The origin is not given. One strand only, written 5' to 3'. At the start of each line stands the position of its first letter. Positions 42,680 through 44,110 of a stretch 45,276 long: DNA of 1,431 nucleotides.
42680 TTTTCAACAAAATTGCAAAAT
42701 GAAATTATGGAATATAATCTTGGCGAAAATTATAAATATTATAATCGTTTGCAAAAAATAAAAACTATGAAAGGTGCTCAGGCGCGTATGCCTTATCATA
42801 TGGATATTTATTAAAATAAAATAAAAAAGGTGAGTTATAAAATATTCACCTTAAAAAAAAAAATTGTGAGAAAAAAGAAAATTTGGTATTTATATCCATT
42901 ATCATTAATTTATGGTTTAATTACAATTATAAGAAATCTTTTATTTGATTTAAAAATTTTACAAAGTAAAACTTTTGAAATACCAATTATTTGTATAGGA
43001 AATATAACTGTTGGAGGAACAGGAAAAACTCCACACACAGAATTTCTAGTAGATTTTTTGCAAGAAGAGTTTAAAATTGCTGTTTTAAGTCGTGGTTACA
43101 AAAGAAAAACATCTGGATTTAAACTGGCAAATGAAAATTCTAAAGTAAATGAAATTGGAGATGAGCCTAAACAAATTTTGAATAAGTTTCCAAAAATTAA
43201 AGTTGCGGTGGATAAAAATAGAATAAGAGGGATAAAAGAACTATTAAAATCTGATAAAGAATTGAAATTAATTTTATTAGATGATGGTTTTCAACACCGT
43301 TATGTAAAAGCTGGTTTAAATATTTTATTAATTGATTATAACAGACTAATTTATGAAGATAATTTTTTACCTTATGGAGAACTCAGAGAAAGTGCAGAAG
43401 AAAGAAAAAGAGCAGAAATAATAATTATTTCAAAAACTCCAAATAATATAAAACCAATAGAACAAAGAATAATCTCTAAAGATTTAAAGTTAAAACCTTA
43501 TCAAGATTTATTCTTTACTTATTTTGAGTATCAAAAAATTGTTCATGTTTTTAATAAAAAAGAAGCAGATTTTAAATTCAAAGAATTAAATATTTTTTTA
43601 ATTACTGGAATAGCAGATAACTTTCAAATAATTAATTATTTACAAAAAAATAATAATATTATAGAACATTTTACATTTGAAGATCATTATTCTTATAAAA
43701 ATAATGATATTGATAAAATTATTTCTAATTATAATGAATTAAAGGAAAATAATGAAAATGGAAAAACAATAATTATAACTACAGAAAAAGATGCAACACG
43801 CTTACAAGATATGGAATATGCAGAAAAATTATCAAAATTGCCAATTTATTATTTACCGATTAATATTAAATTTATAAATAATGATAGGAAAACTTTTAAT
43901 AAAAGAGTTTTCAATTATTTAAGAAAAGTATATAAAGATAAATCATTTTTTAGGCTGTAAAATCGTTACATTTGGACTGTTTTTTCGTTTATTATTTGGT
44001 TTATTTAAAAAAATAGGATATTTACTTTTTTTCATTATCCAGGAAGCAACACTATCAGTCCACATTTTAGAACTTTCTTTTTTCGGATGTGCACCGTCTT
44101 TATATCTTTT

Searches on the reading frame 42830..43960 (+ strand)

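Call 64: search_protein_families(library=pfam, proteins=[window:42830-43960:+], max_evalue=0.0001)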
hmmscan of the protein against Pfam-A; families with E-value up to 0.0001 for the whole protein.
window:42830-43960:+ (376 aa): 1 family
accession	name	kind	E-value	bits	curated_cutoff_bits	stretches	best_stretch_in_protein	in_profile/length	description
PF02606.20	LpxK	-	3.6e-78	263.4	27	1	19-359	3-322/328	Tetraacyldisaccharide-1-P 4'-kinase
